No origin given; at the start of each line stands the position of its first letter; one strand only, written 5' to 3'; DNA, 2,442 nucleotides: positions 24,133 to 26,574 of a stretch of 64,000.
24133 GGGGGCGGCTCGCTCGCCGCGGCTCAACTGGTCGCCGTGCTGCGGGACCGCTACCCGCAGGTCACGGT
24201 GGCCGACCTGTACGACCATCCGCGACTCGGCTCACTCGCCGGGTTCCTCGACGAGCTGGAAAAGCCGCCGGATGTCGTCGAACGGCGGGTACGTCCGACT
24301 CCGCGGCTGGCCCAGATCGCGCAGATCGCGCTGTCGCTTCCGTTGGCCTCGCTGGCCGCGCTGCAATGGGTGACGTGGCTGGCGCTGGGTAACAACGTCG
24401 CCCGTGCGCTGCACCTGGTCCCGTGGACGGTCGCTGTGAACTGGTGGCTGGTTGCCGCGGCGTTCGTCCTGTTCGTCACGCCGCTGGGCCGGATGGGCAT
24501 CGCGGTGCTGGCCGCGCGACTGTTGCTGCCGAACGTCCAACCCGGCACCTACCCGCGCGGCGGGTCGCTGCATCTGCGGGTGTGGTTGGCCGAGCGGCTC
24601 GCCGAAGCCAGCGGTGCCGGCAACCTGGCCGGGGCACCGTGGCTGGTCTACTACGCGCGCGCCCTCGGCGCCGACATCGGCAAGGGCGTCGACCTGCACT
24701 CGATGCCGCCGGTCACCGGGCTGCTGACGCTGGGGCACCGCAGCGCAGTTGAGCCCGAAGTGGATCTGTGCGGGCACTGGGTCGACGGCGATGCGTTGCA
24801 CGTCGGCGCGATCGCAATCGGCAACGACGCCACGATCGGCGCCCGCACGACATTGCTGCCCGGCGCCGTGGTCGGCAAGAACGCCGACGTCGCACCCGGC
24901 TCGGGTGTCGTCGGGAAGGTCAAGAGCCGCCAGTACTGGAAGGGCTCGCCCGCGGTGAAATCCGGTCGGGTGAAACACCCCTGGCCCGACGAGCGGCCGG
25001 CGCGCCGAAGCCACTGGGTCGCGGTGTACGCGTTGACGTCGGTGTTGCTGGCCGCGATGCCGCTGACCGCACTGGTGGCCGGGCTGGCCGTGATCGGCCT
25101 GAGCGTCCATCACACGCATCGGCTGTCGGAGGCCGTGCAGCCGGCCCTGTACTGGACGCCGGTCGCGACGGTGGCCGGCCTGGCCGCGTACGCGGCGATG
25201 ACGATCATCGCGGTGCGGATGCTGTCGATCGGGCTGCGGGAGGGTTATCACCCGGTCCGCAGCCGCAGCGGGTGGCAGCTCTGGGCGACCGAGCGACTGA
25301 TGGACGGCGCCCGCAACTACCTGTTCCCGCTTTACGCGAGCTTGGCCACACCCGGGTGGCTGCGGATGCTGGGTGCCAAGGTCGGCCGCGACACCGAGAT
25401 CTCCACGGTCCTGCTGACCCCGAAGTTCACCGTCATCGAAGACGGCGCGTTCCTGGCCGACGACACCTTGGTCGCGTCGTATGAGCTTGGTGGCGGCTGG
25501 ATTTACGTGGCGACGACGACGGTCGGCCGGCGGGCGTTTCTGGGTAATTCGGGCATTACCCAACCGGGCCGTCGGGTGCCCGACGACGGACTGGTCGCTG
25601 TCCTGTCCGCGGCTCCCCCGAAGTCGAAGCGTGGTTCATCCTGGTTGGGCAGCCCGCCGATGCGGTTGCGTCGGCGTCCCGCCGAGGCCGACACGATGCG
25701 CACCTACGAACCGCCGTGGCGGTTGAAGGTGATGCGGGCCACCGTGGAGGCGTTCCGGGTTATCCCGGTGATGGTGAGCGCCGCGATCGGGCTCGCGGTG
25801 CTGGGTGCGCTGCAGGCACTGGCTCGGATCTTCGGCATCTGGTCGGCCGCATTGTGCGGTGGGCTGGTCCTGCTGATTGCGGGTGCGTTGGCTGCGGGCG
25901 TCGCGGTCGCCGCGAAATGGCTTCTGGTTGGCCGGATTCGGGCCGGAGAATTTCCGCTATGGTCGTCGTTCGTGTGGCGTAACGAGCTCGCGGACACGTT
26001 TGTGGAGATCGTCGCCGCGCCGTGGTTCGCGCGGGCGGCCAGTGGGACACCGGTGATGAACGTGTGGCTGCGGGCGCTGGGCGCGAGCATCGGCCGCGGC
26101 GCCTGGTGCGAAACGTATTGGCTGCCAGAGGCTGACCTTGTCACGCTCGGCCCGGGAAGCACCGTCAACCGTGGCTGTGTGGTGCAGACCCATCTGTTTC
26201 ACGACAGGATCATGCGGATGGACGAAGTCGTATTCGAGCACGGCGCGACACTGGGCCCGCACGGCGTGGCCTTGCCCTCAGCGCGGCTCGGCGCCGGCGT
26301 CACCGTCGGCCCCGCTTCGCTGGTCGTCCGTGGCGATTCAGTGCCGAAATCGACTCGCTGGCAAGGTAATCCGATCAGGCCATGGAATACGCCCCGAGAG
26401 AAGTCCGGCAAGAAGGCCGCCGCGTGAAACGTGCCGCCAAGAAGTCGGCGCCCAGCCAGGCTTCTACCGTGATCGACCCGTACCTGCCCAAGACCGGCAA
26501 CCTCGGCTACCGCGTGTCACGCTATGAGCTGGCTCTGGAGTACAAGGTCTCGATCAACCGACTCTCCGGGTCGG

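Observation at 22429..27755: Pls/PosA-type membrane NRPS translationally coupled to an M1 zinc peptidase: candidate cationic homopoly(amino acid) system in a mycobacterial core neighbourhood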

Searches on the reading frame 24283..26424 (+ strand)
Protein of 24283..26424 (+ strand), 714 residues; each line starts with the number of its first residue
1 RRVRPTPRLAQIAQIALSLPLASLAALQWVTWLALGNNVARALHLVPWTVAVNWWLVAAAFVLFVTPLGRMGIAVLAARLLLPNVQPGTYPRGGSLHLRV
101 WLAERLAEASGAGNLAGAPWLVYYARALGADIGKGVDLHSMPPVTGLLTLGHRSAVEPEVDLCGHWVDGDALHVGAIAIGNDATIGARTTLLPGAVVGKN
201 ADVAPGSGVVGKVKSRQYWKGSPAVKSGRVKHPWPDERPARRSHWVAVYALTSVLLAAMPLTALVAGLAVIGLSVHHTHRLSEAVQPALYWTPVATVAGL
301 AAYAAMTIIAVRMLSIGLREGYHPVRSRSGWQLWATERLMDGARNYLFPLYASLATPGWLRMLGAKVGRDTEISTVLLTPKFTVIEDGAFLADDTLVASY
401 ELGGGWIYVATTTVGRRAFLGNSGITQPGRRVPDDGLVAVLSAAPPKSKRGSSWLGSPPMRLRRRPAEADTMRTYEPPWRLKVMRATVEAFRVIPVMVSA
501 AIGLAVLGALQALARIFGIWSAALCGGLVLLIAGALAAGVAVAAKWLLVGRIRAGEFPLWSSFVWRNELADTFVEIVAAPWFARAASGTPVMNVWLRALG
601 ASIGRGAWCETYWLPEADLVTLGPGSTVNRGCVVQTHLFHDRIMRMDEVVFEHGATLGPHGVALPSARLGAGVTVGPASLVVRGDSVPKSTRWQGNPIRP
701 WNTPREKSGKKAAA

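Call 24: search_solved_structures(query=window:24301-26424:+, max_evalue=1)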
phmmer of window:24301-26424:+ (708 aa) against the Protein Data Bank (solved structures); distinct sequences matched with E-value up to 1: 40.
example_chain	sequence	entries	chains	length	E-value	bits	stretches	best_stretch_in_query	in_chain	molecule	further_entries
7ar9_z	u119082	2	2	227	0.0034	18.7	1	143-221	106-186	CA3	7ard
7tgh_C2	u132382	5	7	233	0.018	16.3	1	640-695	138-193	Gamma-carbonic anhydrase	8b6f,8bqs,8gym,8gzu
9jyw_A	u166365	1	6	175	0.019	16.2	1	637-693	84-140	Gamma carbonic anhydrase family protein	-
7ar7_y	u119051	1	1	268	0.022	16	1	168-219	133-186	Gamma carbonic anhydrase 2, mitochondrial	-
7aqq_y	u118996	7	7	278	0.022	16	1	168-219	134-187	Gamma carbonic anhydrase 2, mitochondrial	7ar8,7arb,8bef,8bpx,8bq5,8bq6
3twd_A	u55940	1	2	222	0.029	15.6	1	127-217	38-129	Bifunctional protein glmU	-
4aa7_A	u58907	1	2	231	0.031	15.5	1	127-217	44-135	BIFUNCTIONAL PROTEIN GLMU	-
1hv9_A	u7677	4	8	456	0.051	14.8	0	127-217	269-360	UDP-N-ACETYLGLUCOSAMINE PYROPHOSPHORYLASE | Bifunctional protein glmU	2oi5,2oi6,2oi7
4mzu_A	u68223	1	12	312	0.055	14.7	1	175-224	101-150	WxcM-like protein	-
6x89_G2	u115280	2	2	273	0.082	14.1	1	170-219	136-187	gamma carbonic anhydrase 1, mitochondrial-like | NDUCA2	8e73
7ar9_x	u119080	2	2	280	0.084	14.1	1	170-219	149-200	CAL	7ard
6ag8_C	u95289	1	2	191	0.087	14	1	170-218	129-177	Maltose O-acetyltransferase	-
7s3u_A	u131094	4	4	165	0.11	13.7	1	173-204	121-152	N-acetyltransferase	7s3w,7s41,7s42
7s43_A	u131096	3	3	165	0.12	13.5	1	173-204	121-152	N-acetyltransferase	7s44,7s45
3ixc_A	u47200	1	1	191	0.12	13.5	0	163-218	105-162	Hexapeptide transferase family protein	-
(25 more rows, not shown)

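Call 71: predict_structure(alignment_id=A2)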
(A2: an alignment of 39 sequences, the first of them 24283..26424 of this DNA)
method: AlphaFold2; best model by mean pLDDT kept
length: 714 residues; sequences in the alignment: 39
mean_pLDDT: 52.1   pTM: 0.49
mean pLDDT of the five models: 52.1, 49.7, 46.4, 38.1, 36.1
residues with pLDDT >= 90: 3; 70-90: 123; 50-70: 264; < 50: 324
segments of 3 or more residues with pLDDT < 50: 1-7, 17-56, 148-162, 178-232, 285-287, 349-353, 421-425, 436-477, 551-562, 585-596, 598-687, 691-714
pLDDT, mean of each block of 10 residues (from residue 1): 36 48 44 42 34 48 62 79 77 77 70 55 68 53 56 33 51 53 38 26 26 26 32 54 67 64 59 62 51 60 79 87 80 80 60 65 86 70 84 61 66 73 52 53 25 22 26 40 52 61 63 61 61 66 61 36 51 54 46 46 36 27 28 26 33 38 40 40 44 42 36 30
secondary structure, 60 per line:
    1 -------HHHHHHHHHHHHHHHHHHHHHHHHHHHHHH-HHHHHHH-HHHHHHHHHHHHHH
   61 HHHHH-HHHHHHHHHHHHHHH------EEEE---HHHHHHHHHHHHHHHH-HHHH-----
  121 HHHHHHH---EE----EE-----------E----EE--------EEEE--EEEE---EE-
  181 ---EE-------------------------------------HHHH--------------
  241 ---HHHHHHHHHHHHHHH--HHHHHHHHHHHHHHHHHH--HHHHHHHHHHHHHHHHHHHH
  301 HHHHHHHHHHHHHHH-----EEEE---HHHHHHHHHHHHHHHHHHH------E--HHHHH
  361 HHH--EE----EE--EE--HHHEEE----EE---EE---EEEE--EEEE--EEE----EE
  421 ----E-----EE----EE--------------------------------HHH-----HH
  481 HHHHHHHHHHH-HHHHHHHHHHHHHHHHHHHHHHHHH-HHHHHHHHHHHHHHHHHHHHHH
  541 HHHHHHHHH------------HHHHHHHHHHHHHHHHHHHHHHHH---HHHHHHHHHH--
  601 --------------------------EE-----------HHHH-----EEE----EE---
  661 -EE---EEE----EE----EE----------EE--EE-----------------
elements in order (helices of 4 or more, strands of 3 or more residues): H8-37 H39-45 H47-65 H67-81 E88-91 H95-110 H112-115 H121-127 E165-168 E171-174 H223-226 H244-258 H261-278 H281-315 E321-324 H328-346 H356-363 E383-385 E400-403 E406-409 E412-414 H479-491 H493-517 H519-549 H562-585 H589-598 H640-643 E649-651 E667-669

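Call 72: search_dna_similar(query=window:24283-26424:+, collection=plasmids, mode=protein, max_evalue=1e-30, max_rows=15)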
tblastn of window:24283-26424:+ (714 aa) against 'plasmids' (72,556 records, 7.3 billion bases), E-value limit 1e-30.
Records with a match: 38; places in all: 39; records where one place covers at least 80% of the query: 30.
Best place of each record, by identity: 60-80% 10; <60% 28.
By first word of the organism name: Rhizobium 7; Mycobacterium 5; Rhodococcus 5; Streptomyces 4; Acinetobacter 4; Azospirillum 4; Streptantibioticus 2; Nocardia 1; Nonomuraea 1; Arthrobacter 1; and 4 more.
By predicted mobility (MOB-suite, as given by PLSDB): non-mobilizable 21; mobilizable 16; conjugative 1.
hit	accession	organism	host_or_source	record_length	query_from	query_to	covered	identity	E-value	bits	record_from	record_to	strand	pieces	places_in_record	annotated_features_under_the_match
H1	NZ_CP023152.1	Mycobacterium intracellulare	Homo sapiens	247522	1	714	100%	67.9%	0e+0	803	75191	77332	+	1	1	Pls/PosA family non-ribosomal peptide synthetase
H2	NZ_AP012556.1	Mycobacterium avium subsp. hominissuis TH135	-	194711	1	714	100%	67.9%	0e+0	803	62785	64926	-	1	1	Pls/PosA family non-ribosomal peptide synthetase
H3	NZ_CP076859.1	Mycobacterium avium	Homo sapiens,sputum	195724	1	714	100%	67.9%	0e+0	803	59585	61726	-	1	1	Pls/PosA family non-ribosomal peptide synthetase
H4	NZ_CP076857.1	Mycobacterium avium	Homo sapiens,sputum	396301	1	714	100%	67.9%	0e+0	803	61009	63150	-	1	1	Pls/PosA family non-ribosomal peptide synthetase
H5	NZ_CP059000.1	Mycobacterium avium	Homo sapiens,sputum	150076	1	714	100%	67.9%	0e+0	803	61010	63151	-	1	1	Pls/PosA family non-ribosomal peptide synthetase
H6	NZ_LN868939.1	Nocardia farcinica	not known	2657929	1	704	99%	64.6%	0e+0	773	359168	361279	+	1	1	none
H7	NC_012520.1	Rhodococcus opacus B4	-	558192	1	714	100%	63.1%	0e+0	726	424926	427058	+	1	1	Pls/PosA family non-ribosomal peptide synthetase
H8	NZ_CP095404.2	Rhodococcus opacus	Whole organism,nitrophenolics and ...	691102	1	714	100%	63.1%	0e+0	726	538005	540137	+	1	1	Pls/PosA family non-ribosomal peptide synthetase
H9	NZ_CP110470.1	Rhodococcus opacus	cell culture,Soil contaminated by oil ...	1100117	1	700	98%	63.3%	0e+0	723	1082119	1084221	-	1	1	record has no annotation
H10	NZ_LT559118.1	Nonomuraea gerenzanensis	-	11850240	3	709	99%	56.6%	0e+0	652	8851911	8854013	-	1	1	none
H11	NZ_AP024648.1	Arthrobacter sp. StoSoilB13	-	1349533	1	704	99%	55.7%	0e+0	709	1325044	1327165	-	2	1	record has no annotation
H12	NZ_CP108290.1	Kitasatospora sp. NBC_00039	-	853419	30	703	94%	58.0%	0e+0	662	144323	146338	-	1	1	Pls/PosA family non-ribosomal peptide synthetase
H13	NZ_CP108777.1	Embleya sp. NBC_00896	-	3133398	30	708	95%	55.5%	0e+0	624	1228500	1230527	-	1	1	none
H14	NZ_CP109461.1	Streptomyces sp. NBC_01454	-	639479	1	698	98%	49.6%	4e-173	557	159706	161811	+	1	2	Pls/PosA family non-ribosomal peptide synthetase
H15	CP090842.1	Streptomyces viridifaciens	Whole organism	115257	1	702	98%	48.9%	6e-173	556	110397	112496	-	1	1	amino acid adenylation domain-containing protein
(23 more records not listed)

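Call 73: get_annotated_region(hit=H2, flank=7000)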
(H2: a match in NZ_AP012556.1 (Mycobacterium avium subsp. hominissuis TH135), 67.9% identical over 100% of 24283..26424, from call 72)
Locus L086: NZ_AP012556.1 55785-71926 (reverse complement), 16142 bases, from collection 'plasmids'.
description: Mycobacterium avium subsp. hominissuis TH135 plasmid pMAH135, complete sequence
organism: Mycobacterium avium subsp. hominissuis TH135 (NCBI taxid 1229671)
taxonomy: Bacteria; Actinomycetota; Actinomycetes; Mycobacteriales; Mycobacteriaceae; Mycobacterium; Mycobacterium avium; Mycobacterium avium subsp. hominissuis TH135
host: -; source: -; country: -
typing (MOB-suite, as given by PLSDB): mobilizable; relaxase MOBF
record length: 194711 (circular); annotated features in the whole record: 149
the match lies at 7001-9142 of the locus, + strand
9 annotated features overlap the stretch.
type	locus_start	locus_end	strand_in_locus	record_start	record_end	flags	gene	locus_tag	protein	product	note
CDS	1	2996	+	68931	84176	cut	-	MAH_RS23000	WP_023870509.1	non-ribosomal peptide synthetase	-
CDS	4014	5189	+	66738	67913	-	-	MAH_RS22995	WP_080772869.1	PLP-dependent cysteine synthase family protein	-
CDS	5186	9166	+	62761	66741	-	-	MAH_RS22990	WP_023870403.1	Pls/PosA family non-ribosomal peptide synthetase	-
CDS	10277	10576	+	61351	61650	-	-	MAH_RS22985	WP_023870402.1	PE family protein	-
CDS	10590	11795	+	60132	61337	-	-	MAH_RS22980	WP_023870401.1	PPE family protein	-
CDS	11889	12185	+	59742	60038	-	-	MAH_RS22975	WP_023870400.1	WXG100 family type VII secretion target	-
CDS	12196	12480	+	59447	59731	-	-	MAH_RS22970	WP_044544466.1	WXG100 family type VII secretion target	-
CDS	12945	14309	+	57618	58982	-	-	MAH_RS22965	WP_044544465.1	SagB family peptide dehydrogenase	-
CDS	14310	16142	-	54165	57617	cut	-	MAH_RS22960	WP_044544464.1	non-ribosomal peptide synthetase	-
